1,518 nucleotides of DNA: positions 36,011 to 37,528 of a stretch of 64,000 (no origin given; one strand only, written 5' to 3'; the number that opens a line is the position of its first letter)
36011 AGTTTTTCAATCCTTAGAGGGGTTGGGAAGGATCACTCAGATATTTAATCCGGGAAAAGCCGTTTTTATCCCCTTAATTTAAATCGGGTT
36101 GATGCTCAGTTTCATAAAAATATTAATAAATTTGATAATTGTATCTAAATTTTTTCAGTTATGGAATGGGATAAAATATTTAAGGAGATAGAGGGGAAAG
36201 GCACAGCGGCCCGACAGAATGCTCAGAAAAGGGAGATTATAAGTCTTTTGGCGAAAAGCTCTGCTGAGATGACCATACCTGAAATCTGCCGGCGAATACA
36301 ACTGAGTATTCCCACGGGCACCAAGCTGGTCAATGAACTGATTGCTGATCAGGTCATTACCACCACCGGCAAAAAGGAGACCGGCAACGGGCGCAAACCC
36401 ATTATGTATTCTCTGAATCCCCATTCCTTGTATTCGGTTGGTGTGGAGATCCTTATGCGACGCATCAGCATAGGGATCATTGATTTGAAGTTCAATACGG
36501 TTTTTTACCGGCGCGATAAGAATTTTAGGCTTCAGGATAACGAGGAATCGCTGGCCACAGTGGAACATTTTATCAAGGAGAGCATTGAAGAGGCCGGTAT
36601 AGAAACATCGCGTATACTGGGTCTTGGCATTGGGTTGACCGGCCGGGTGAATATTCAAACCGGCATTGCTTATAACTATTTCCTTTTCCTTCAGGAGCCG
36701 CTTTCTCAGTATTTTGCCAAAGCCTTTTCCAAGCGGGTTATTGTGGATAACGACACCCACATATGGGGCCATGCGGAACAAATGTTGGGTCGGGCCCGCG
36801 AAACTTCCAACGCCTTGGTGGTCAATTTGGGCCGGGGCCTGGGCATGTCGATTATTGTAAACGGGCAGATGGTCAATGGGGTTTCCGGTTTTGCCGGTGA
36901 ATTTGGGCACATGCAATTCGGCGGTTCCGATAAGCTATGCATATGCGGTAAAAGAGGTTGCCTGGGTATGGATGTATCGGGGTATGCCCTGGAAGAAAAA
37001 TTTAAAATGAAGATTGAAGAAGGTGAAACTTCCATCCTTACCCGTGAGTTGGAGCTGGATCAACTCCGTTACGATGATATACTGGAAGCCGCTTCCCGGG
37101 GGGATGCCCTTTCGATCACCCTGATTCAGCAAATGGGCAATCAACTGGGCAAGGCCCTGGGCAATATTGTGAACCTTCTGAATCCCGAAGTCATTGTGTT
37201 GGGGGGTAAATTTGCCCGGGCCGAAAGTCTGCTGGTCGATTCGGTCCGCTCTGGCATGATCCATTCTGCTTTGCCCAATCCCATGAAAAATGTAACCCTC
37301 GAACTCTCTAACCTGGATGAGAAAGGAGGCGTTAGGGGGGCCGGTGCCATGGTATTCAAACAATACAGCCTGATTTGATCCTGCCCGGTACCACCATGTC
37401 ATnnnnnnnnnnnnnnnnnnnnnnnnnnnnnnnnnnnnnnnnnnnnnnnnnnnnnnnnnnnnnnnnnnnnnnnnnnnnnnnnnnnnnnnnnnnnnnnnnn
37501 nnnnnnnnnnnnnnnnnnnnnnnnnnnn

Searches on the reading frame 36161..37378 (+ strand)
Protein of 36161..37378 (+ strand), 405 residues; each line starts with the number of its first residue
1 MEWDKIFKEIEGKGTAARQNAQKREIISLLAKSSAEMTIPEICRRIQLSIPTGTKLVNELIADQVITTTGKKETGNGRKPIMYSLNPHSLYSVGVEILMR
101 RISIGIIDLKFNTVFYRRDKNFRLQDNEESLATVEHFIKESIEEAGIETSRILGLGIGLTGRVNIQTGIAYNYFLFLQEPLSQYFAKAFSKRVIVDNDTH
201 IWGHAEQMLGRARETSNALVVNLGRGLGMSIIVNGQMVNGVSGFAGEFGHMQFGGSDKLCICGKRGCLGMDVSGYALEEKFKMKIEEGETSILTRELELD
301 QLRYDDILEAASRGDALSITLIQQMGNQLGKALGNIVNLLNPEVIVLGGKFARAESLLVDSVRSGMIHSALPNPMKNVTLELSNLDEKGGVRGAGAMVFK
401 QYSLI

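Call 6: search_protein_families(library=pfam, proteins=[window:36161-37378:+], max_evalue=0.01)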
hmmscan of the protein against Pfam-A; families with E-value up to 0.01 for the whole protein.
window:36161-37378:+ (405 aa): 2 families
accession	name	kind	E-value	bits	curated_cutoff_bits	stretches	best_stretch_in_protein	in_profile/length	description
PF00480.26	ROK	-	1.8e-48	166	22.9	1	93-398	2-291/294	ROK family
PF13412.12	HTH_24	-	0.002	18.1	21.9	1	20-67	2-48/48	Winged helix-turn-helix DNA-binding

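Call 16: search_protein_families(library=ncbifam, proteins=[window:36161-37378:+], max_evalue=0.001)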
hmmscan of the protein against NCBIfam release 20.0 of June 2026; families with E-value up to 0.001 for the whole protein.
window:36161-37378:+ (405 aa): 12 families
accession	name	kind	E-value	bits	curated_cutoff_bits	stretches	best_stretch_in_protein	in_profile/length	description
NF047937.1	TransRegNagC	equivalog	2.1e-49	168.8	650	1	47-398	36-383/399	DNA-binding transcriptional regulator NagC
NF049930.1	TransRegMlc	equivalog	7.1e-47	160.6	530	1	41-395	35-387/405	sugar metabolism global transcriptional regulator Mlc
TIGR00744.1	ROK_glcA_fam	subfamily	3.4e-39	135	260.35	1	127-398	33-308/318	ROK family glucokinase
NF007251.0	PRK09698.1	equivalog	2.5e-25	89.4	253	1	91-401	7-299/304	allose kinase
NF007108.0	PRK09557.1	equivalog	3.1e-23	82.5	443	1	101-394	12-296/303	fructokinase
NF009835.0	PRK13310.1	equivalog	3.3e-21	75.9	380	1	94-399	4-301/303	N-acetylglucosamine kinase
NF042998.1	bglucokin_BglK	equivalog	2.9e-17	62.8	550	1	176-353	81-246/291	beta-glucoside kinase BglK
NF003461.0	PRK05082.1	subfamily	5.9e-16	58.7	283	1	177-396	84-284/291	N-acetylmannosamine kinase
NF009836.0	PRK13311.1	equivalog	9.6e-13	47.9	551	1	96-280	6-197/256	N-acetyl-D-glucosamine kinase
NF047821.1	NactlManKinNanK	equivalog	1.3e-12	47.9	450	1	179-394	86-282/288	N-acetylmannosamine kinase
NF045551.1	GK_Pyrobac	equivalog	1.5e-12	47.4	500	1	155-355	51-239/294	ATP-dependent glucokinase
NF045942.1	PolPhglucPhase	equivalog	2.8e-08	33.8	250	1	177-256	83-159/242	polyphosphate--glucose phosphotransferase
